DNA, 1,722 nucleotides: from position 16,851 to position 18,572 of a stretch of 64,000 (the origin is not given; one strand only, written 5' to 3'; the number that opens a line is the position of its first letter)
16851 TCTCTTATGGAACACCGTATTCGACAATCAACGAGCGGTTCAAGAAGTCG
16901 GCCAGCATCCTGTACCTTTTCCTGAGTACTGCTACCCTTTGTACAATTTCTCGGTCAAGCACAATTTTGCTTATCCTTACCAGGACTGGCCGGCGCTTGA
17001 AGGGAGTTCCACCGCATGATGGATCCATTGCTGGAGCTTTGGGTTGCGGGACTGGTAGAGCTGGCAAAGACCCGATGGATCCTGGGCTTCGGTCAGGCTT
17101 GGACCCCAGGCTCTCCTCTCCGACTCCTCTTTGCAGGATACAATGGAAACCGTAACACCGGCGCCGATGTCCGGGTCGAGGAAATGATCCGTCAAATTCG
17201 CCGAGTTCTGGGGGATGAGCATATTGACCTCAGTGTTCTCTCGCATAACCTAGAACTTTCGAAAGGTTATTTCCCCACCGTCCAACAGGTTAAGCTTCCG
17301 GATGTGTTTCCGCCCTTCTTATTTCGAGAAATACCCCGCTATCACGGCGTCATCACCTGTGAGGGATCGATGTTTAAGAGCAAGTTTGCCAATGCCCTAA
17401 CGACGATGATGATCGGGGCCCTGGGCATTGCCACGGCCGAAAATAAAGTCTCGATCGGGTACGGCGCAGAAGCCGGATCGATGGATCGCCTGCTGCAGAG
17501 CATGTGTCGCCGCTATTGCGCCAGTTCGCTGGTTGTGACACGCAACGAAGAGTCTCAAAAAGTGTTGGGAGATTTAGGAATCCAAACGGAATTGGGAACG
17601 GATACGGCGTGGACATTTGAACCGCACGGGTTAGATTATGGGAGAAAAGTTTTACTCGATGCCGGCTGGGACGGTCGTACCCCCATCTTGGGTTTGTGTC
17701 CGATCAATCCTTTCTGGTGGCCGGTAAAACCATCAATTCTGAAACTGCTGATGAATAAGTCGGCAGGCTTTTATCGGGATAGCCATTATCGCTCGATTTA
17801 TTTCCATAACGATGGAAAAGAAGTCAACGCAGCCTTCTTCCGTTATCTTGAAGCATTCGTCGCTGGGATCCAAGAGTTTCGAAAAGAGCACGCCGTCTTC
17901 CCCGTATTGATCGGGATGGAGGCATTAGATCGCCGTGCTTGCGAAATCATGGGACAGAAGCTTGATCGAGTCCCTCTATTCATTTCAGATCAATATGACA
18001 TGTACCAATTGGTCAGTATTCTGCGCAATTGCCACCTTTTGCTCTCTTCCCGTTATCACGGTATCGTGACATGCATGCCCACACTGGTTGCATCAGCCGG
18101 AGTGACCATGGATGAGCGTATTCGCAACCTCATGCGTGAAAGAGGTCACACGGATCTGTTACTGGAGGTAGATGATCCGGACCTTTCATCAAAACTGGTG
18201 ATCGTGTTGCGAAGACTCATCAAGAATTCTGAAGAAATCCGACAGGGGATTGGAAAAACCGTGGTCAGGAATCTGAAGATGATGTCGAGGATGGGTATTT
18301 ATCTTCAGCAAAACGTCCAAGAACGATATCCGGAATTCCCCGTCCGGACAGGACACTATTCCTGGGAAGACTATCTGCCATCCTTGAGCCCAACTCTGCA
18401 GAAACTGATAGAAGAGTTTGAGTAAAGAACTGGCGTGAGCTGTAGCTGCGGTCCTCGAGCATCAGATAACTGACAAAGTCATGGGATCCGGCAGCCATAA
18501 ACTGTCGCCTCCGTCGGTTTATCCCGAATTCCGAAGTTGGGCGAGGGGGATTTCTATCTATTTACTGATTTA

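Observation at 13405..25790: Eleven-gene lipid cluster resembling a disassembled ElbD-type ether-lipid module (acyl-CoA ligase, ACP, thioester reductase, AGPAT) plus lipid kinase and ICMT-like methyltransferase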

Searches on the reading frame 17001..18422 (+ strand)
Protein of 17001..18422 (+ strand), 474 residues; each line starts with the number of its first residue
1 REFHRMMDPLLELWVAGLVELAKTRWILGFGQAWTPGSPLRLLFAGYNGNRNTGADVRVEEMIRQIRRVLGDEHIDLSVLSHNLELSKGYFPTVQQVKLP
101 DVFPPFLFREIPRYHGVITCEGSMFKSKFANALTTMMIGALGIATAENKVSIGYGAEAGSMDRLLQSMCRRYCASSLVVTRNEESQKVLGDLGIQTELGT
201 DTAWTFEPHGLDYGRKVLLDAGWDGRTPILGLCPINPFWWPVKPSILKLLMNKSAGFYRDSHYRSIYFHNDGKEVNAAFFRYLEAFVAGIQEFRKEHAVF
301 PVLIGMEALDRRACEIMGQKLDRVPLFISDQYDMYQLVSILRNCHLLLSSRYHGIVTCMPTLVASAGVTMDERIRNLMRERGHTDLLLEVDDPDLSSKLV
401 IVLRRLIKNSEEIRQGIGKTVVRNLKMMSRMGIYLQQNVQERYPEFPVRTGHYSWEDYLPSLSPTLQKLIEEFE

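Call 7: search_protein_families(library=pfam, proteins=[window:17001-18422:+], max_evalue=0.01)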
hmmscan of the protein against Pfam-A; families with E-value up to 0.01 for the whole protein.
window:17001-18422:+ (474 aa): 1 family
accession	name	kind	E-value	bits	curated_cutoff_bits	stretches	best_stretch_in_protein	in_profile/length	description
PF04230.19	PS_pyruv_trans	-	1.7e-08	35.2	25.3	1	143-359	89-267/280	Polysaccharide pyruvyl transferase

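Call 9: find_homologous_proteins(query=window:17016-18422:+)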
Query window:17016-18422:+ (469 aa): 7903 proteins with E <= 0.001 among 8000 candidates; the best 120 are listed.
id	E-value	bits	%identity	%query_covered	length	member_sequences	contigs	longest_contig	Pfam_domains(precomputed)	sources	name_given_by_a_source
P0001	0.0e+0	1083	100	100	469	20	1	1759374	PF04230.20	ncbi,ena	-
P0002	2.9e-288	974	89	100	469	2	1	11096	PF04230.20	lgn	-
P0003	1.1e-284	963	89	100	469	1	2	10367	PF04230.20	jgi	jgi:polysaccharide pyruvyl transferase WcaK-like protein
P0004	4.2e-284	961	87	100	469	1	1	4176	PF04230.20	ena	-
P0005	4.1e-253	858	77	100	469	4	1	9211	PF04230.20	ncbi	-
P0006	2.3e-248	843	74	100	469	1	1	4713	PF04230.20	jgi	jgi:polysaccharide pyruvyl transferase WcaK-like protein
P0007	9.1e-247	838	74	100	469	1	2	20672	PF04230.20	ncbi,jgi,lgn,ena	-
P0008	2.2e-246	836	75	100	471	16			PF04230.20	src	-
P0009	5.1e-246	835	74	100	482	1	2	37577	PF04230.20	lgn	-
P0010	8.7e-246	834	74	100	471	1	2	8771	PF04230.20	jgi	jgi:polysaccharide pyruvyl transferase WcaK-like protein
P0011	1.1e-244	831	73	99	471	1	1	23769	PF04230.20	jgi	jgi:polysaccharide pyruvyl transferase WcaK-like protein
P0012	4.6e-244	829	74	100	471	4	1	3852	PF04230.20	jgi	jgi:polysaccharide pyruvyl transferase WcaK-like protein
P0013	1.5e-243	827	74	100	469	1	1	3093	PF04230.20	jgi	jgi:polysaccharide pyruvyl transferase WcaK-like protein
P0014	2.0e-243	827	75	100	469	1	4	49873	PF04230.20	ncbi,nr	ncbi:MAG: hypothetical protein L0387_07860 [Acidobacteria bacterium]|nr:hypothetical protein [Acidob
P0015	1.5e-242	824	73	100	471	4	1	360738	PF04230.20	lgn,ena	-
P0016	2.9e-242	823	73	100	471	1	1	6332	PF04230.20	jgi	jgi:polysaccharide pyruvyl transferase WcaK-like protein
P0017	9.2e-242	821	73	99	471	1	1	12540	PF04230.20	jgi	jgi:polysaccharide pyruvyl transferase WcaK-like protein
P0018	1.4e-241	820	72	100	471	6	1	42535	PF04230.20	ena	-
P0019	4.3e-241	819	74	100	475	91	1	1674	PF04230.20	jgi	jgi:polysaccharide pyruvyl transferase WcaK-like protein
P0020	7.4e-241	818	72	100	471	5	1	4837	PF04230.20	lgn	-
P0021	1.1e-240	818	74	100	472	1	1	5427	PF04230.20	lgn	-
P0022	1.2e-239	814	74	100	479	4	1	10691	PF04230.20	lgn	-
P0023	4.3e-239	812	74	100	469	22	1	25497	PF04230.20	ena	-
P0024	4.4e-239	812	73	100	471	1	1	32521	PF04230.20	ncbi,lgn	-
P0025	8.1e-239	811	73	100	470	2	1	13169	PF04230.20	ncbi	-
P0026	2.2e-238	810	72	99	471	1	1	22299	PF04230.20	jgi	-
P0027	2.7e-238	810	74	100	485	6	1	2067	PF04230.20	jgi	-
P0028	4.6e-238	809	71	100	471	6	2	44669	PF04230.20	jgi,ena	jgi:polysaccharide pyruvyl transferase WcaK-like protein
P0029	8.4e-238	808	72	100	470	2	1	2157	PF04230.20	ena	-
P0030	8.7e-238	808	73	100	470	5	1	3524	PF04230.20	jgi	jgi:polysaccharide pyruvyl transferase WcaK-like protein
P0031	1.1e-237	808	73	100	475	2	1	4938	PF04230.20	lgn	-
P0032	1.7e-237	807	72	100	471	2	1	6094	PF04230.20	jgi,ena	-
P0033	9.3e-236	801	71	100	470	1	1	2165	PF04230.20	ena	-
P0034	1.7e-235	800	72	100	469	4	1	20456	PF04230.20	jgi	jgi:polysaccharide pyruvyl transferase WcaK-like protein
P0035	2.5e-235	800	72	100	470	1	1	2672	PF04230.20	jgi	jgi:polysaccharide pyruvyl transferase WcaK-like protein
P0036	2.6e-234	796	71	100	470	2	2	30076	PF04230.20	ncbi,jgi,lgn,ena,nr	ncbi:MAG TPA: polysaccharide pyruvyl transferase family protein [Terriglobia bacterium]|nr:polysacch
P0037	1.5e-233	794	71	100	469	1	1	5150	PF04230.20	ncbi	-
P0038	2.0e-233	794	72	100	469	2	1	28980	PF04230.20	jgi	jgi:polysaccharide pyruvyl transferase WcaK-like protein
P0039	2.2e-233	793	70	98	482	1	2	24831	PF04230.20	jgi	jgi:polysaccharide pyruvyl transferase WcaK-like protein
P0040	2.4e-233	793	70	100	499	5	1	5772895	PF04230.20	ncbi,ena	-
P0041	1.0e-232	791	70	100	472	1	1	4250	PF04230.20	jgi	jgi:polysaccharide pyruvyl transferase WcaK-like protein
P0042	1.0e-231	788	69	100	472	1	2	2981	PF04230.20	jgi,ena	-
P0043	1.7e-231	787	70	100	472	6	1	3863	PF04230.20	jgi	jgi:polysaccharide pyruvyl transferase WcaK-like protein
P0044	3.0e-231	786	71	100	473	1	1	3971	PF04230.20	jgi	jgi:polysaccharide pyruvyl transferase WcaK-like protein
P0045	3.2e-231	786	71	100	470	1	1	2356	PF04230.20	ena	-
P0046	2.8e-230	783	70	100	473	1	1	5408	PF04230.20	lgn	-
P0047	4.7e-230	782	70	100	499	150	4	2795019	PF04230.20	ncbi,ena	-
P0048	1.7e-226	771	69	100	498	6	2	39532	PF04230.20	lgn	-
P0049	1.3e-224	764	68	100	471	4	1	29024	PF04230.20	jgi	jgi:polysaccharide pyruvyl transferase WcaK-like protein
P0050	2.1e-224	764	69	100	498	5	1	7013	PF04230.20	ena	-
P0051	5.4e-223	759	68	100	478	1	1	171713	PF04230.20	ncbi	ncbi:MAG: polysaccharide pyruvyl transferase family protein [Acidobacteriota bacterium]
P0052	3.6e-222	756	67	100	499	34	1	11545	PF04230.20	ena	-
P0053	5.8e-222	756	67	100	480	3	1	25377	PF04230.20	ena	-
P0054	9.5e-221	752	67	100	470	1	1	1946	PF04230.20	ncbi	-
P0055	9.8e-221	752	67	100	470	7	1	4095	PF04230.20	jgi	jgi:polysaccharide pyruvyl transferase WcaK-like protein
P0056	7.6e-220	749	68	99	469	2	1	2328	PF04230.20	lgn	-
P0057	3.0e-219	747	66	100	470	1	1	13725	PF04230.20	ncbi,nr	ncbi:MAG: polysaccharide pyruvyl transferase family protein [Acidobacteria bacterium]|nr:polysacchar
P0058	4.0e-218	743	67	100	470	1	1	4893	PF04230.20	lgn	-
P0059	4.3e-218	743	67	100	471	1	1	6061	PF04230.20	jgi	jgi:polysaccharide pyruvyl transferase WcaK-like protein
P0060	7.4e-218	742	66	100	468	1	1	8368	PF04230.20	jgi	jgi:polysaccharide pyruvyl transferase WcaK-like protein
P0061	2.1e-217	741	66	100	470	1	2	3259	PF04230.20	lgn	-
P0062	3.1e-217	740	66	100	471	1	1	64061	PF04230.20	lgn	-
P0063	3.9e-217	740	66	100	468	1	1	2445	PF04230.20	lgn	-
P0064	5.6e-217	739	66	100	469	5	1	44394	PF04230.20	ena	-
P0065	7.9e-217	739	68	99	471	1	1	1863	PF04230.20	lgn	-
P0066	1.5e-216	738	66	100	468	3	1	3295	PF04230.20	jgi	-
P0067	2.5e-216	737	65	100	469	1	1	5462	PF04230.20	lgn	-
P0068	3.7e-216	737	66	100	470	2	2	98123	PF04230.20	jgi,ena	-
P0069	1.0e-215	735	66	100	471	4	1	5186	PF04230.20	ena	-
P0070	1.0e-215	735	65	100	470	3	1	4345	PF04230.20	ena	-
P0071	1.2e-215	735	65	100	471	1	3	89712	PF04230.20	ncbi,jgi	jgi:polysaccharide pyruvyl transferase WcaK-like protein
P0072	1.4e-215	735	66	100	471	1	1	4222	PF04230.20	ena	-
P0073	1.9e-215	734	65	100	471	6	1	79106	PF04230.20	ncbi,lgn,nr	ncbi:MAG: polysaccharide pyruvyl transferase family protein [Acidobacteria bacterium]|nr:polysacchar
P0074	2.2e-215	734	64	100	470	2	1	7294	PF04230.20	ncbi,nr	ncbi:MAG TPA: polysaccharide pyruvyl transferase family protein [Blastocatellia bacterium]|nr:polysa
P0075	3.4e-215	733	67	99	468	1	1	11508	PF04230.20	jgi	-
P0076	3.6e-215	733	66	100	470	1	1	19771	PF04230.20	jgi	jgi:hypothetical protein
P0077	5.0e-215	733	65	100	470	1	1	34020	PF04230.20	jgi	jgi:polysaccharide pyruvyl transferase WcaK-like protein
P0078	6.2e-215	733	65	100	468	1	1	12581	PF04230.20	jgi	jgi:polysaccharide pyruvyl transferase WcaK-like protein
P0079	6.7e-215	732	66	100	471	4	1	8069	PF04230.20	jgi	jgi:polysaccharide pyruvyl transferase WcaK-like protein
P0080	7.4e-215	732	65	100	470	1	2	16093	PF04230.20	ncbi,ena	-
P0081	1.0e-214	732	65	100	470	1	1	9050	PF04230.20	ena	-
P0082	1.1e-214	732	65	100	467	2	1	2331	PF04230.20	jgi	-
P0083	1.3e-214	732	66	99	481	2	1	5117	PF04230.20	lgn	-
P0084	1.8e-214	731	66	100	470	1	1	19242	PF04230.20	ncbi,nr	ncbi:MAG: polysaccharide pyruvyl transferase family protein [Acidobacteria bacterium]|nr:polysacchar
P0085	2.3e-214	731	65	100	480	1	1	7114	PF04230.20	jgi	-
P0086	3.7e-214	730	65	100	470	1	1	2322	PF04230.20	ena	-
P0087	4.6e-214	730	65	100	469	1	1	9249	PF04230.20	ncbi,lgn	ncbi:MAG: polysaccharide pyruvyl transferase family protein [Terriglobia bacterium]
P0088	4.9e-214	730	65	100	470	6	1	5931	PF04230.20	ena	-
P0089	5.0e-214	730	65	100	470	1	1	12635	PF04230.20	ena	-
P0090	5.0e-214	730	65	100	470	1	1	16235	PF04230.20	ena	-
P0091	1.0e-213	729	66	100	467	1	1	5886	PF04230.20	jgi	-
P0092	1.3e-213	728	64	100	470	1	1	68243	PF04230.20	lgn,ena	-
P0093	1.6e-213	728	67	100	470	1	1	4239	PF04230.20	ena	-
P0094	1.8e-213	728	64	100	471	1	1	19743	PF04230.20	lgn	-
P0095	1.8e-213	728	64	100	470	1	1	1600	PF04230.20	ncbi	-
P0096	1.9e-213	728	66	100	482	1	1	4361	PF04230.20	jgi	jgi:polysaccharide pyruvyl transferase WcaK-like protein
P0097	1.9e-213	728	66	100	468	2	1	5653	PF04230.20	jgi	jgi:polysaccharide pyruvyl transferase WcaK-like protein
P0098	2.5e-213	727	65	100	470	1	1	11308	PF04230.20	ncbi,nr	ncbi:MAG: polysaccharide pyruvyl transferase family protein [Acidobacteria bacterium]|nr:polysacchar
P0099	2.5e-213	727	65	100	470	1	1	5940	PF04230.20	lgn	-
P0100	2.5e-213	727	65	100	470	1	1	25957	PF04230.20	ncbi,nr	ncbi:MAG: polysaccharide pyruvyl transferase family protein [Acidobacteria bacterium]|nr:polysacchar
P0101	2.5e-213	727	65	100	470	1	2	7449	PF04230.20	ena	-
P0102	3.4e-213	727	65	100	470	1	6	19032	PF04230.20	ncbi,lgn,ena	-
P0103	3.5e-213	727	64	100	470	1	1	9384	PF04230.20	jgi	jgi:polysaccharide pyruvyl transferase WcaK-like protein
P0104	4.5e-213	726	64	100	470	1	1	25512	PF04230.20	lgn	-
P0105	6.5e-213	726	64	100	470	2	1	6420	PF04230.20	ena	-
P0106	6.6e-213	726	65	100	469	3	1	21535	PF04230.20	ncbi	-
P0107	7.3e-213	726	65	100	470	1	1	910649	PF04230.20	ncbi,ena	-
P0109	1.0e-212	725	65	100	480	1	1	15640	PF04230.20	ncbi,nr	ncbi:MAG TPA: polysaccharide pyruvyl transferase family protein [Terriglobales bacterium]|nr:polysac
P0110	1.2e-212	725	64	100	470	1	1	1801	PF04230.20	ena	-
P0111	1.2e-212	725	64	100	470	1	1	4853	PF04230.20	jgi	jgi:polysaccharide pyruvyl transferase WcaK-like protein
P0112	1.6e-212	725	65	100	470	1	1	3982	PF04230.20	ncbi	ncbi:MAG: polysaccharide pyruvyl transferase family protein [Terriglobales bacterium]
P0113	1.7e-212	725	65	100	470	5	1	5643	PF04230.20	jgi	jgi:polysaccharide pyruvyl transferase WcaK-like protein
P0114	1.9e-212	724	64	100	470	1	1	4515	PF04230.20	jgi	-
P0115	2.0e-212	724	65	100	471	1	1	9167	PF04230.20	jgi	jgi:polysaccharide pyruvyl transferase WcaK-like protein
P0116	2.4e-212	724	64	100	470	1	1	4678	PF04230.20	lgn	-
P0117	2.4e-212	724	64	100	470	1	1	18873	PF04230.20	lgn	-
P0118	2.5e-212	724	64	100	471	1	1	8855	PF04230.20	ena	-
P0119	2.6e-212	724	65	100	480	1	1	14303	PF04230.20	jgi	jgi:polysaccharide pyruvyl transferase WcaK-like protein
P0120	3.1e-212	724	64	100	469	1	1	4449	PF04230.20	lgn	-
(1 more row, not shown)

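Call 10: find_encoding_contigs(protein=P0001, flank=10000, max_places=3)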
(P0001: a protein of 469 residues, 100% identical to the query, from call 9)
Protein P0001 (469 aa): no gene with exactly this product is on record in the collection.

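Call 11: find_encoding_contigs(protein=P0040, flank=10000, max_places=3)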
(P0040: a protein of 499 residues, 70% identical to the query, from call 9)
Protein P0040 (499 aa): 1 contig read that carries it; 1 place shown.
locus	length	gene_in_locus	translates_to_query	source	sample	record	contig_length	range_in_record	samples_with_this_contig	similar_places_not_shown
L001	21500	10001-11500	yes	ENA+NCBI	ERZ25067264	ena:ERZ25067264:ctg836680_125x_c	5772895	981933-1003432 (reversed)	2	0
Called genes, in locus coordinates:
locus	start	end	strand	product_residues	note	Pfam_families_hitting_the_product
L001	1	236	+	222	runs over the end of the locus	-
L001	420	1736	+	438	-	PF07994:NAD_binding_5, PF01658:Inos-1-P_synth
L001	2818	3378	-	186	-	-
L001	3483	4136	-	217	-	PF10173:Mit_KHE1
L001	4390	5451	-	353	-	PF03150:CCP_MauG, PF00034:Cytochrom_C (faint), PF06537:DHOR (faint)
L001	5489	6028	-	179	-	-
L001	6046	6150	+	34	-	-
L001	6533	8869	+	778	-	PF12710:HAD, PF07993:NAD_binding_4, PF03015:Sterile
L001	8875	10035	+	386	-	PF01073:3Beta_HSD, PF01370:Epimerase, PF07993:NAD_binding_4, PF08659:KR (faint), PF13460:NAD_binding_10 (weak), PF16363:GDP_Man_Dehyd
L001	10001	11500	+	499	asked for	PF04230:PS_pyruv_trans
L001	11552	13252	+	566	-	PF00501:AMP-binding, PF23562:AMP-binding_C_3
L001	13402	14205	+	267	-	PF00378:ECH_1, PF16113:ECH_2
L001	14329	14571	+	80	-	PF00550:PP-binding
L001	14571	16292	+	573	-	PF00501:AMP-binding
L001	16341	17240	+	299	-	PF00781:DAGK_cat, PF19279:YegS_C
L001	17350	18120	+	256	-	PF01553:Acyltransferase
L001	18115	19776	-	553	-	PF00171:Aldedh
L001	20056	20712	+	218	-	-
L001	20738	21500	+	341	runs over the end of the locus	-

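Call 13: find_encoding_contigs(protein=P0002, flank=10000, max_places=2)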
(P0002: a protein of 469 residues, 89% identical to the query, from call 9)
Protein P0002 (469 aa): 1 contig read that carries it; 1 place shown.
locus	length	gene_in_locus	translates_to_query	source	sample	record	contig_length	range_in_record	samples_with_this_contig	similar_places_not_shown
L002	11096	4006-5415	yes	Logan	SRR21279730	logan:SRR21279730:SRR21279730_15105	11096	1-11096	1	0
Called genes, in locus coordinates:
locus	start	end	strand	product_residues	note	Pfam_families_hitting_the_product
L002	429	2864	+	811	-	PF07993:NAD_binding_4, PF03015:Sterile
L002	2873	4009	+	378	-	PF01073:3Beta_HSD, PF01370:Epimerase, PF07993:NAD_binding_4, PF16363:GDP_Man_Dehyd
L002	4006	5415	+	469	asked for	PF04230:PS_pyruv_trans (weak)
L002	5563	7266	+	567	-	PF00501:AMP-binding, PF23562:AMP-binding_C_3 (weak)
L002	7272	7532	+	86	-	-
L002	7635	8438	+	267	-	PF00378:ECH_1, PF16113:ECH_2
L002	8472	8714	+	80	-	PF00550:PP-binding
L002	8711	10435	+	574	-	PF00501:AMP-binding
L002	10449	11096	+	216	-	?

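Call 14: find_encoding_contigs(protein=P0003, flank=10000, max_places=2)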
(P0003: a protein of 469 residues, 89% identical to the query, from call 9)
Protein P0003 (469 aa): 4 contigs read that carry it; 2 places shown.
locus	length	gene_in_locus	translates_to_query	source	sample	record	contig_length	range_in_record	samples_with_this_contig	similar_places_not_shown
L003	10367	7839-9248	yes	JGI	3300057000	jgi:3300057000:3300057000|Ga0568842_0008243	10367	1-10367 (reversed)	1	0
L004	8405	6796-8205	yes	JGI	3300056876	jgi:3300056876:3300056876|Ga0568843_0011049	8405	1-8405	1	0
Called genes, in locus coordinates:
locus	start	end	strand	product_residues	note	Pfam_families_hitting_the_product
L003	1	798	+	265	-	?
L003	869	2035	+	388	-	PF02335:Cytochrom_C552 (faint), PF14522:Cytochrome_C7 (faint), PF13435:Cytochrome_C554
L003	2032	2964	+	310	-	PF01545:Cation_efflux, PF16916:ZT_dimer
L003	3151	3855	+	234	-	PF03006:HlyIII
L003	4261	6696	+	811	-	PF12710:HAD (weak), PF07993:NAD_binding_4, PF03015:Sterile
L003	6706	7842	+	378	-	PF01073:3Beta_HSD, PF01370:Epimerase, PF07993:NAD_binding_4, PF16363:GDP_Man_Dehyd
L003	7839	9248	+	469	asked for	PF04230:PS_pyruv_trans (weak)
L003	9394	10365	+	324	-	?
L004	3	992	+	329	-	?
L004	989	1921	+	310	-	PF01545:Cation_efflux, PF16916:ZT_dimer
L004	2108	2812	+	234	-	PF03006:HlyIII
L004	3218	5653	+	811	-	PF12710:HAD (weak), PF07993:NAD_binding_4, PF03015:Sterile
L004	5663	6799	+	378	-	PF01073:3Beta_HSD, PF01370:Epimerase, PF07993:NAD_binding_4, PF16363:GDP_Man_Dehyd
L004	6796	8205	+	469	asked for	PF04230:PS_pyruv_trans (weak)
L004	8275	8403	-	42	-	?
